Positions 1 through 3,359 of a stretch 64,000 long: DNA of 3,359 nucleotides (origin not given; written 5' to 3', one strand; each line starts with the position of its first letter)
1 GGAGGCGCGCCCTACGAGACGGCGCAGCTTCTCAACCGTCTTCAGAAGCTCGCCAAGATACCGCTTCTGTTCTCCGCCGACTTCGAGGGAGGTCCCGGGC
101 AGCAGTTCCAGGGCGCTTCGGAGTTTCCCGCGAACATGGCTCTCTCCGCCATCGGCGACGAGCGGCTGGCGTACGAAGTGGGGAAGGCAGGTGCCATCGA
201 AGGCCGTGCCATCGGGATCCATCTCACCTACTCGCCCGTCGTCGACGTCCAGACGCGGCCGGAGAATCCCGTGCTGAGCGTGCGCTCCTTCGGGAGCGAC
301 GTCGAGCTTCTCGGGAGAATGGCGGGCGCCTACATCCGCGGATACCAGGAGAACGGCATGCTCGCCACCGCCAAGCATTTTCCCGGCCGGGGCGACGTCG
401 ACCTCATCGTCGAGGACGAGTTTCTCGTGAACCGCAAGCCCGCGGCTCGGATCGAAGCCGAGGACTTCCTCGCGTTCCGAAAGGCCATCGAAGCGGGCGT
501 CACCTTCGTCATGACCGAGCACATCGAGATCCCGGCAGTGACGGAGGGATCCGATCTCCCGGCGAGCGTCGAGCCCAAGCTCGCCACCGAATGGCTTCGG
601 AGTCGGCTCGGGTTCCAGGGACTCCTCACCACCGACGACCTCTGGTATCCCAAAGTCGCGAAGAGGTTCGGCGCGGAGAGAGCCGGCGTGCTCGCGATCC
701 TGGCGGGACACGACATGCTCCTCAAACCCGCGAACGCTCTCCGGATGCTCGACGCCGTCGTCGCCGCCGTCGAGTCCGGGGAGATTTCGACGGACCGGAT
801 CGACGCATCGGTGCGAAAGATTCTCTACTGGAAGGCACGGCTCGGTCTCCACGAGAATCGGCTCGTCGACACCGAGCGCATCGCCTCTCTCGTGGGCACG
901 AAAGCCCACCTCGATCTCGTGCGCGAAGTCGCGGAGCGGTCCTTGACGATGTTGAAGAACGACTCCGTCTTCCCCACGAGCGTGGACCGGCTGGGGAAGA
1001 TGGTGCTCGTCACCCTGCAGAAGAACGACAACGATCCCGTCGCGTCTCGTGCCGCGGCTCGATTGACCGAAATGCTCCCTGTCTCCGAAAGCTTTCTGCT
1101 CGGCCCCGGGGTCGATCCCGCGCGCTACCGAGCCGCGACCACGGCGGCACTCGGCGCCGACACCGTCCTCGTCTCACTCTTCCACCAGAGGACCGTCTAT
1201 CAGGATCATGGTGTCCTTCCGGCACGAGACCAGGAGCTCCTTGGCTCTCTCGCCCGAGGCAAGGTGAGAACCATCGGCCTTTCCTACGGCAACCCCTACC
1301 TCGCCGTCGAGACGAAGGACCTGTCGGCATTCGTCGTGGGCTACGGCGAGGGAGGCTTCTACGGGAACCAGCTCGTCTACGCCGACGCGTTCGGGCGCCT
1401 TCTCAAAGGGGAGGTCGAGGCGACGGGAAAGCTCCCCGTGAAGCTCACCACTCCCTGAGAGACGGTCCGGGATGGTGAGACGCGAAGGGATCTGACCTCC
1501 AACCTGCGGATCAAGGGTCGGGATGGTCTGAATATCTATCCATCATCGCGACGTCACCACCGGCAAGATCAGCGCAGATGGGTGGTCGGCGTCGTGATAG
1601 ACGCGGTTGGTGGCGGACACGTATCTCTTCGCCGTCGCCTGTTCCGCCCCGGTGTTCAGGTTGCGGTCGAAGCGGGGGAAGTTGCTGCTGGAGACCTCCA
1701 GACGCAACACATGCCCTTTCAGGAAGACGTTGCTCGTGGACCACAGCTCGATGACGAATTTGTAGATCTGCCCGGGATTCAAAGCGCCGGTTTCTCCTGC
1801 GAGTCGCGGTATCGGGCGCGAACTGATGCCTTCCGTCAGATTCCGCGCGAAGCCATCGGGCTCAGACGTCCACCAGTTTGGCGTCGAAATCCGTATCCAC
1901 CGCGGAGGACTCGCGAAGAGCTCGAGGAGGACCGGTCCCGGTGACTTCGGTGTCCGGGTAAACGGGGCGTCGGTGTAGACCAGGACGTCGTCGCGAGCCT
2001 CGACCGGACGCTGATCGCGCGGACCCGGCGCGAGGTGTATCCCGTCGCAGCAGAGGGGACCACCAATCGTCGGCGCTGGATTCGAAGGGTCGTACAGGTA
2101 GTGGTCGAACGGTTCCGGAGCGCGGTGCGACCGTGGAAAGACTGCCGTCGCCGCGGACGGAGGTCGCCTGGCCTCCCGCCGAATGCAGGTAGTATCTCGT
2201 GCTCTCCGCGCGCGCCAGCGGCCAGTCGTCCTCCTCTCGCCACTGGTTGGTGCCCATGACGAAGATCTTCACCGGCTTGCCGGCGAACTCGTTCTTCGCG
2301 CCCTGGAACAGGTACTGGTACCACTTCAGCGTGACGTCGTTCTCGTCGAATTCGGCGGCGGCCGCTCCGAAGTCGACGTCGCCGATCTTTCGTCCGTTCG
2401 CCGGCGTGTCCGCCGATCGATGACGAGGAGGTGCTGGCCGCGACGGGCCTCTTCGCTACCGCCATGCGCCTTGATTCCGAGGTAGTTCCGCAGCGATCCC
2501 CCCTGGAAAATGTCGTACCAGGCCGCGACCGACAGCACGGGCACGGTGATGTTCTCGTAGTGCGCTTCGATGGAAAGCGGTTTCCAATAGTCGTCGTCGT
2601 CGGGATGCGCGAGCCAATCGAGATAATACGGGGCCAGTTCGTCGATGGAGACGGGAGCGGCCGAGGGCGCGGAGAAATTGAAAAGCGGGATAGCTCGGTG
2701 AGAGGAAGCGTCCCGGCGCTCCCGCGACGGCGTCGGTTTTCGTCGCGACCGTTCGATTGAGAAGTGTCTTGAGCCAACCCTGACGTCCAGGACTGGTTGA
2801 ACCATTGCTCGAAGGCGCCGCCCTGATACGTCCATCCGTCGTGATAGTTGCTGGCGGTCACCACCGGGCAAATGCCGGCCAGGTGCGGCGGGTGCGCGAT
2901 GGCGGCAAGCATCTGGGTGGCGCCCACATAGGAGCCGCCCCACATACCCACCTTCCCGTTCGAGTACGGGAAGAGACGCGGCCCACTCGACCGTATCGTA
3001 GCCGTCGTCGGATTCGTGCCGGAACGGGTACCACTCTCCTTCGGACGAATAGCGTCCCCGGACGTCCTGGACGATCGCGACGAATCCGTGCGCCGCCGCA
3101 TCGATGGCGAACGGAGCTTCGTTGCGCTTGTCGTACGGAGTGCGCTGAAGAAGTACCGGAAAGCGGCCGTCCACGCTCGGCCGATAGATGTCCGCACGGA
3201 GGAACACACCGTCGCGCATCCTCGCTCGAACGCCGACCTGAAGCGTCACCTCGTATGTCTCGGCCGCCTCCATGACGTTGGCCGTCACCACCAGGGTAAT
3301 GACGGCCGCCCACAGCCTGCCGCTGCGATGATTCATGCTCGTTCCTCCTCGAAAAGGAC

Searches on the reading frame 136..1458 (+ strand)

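Call 42: search_protein_families(library=pfam, proteins=[window:136-1458:+], max_evalue=0.00001)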
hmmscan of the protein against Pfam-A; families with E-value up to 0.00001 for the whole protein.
window:136-1458:+ (440 aa): 1 family
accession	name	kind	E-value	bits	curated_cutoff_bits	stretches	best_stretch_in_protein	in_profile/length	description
PF00933.27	Glyco_hydro_3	-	9.9e-56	189.9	27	1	1-230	89-314/316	Glycosyl hydrolase family 3 N terminal domain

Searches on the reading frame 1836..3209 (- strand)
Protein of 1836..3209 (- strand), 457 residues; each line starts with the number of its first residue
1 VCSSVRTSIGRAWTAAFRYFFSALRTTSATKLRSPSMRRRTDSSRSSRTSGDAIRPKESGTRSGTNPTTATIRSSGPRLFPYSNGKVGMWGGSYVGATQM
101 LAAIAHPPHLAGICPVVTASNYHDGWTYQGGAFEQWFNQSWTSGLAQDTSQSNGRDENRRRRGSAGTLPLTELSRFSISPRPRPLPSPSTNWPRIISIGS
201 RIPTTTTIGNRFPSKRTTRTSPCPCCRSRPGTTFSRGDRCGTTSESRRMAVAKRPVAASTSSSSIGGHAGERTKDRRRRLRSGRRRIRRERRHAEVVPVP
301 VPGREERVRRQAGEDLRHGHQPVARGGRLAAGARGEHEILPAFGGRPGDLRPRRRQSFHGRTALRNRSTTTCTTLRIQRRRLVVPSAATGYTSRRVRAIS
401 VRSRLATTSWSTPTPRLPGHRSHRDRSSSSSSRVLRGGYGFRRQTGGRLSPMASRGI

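Call 46: search_protein_families(library=pfam, proteins=[window:1836-3209:-], max_evalue=0.00001)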
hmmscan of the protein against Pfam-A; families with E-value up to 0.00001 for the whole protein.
window:1836-3209:- (457 aa): 1 family
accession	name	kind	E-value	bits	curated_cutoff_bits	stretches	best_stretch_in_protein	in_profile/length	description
PF02129.25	Peptidase_S15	-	1.9e-16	61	23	1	81-174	91-190/262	X-Pro dipeptidyl-peptidase (S15 family)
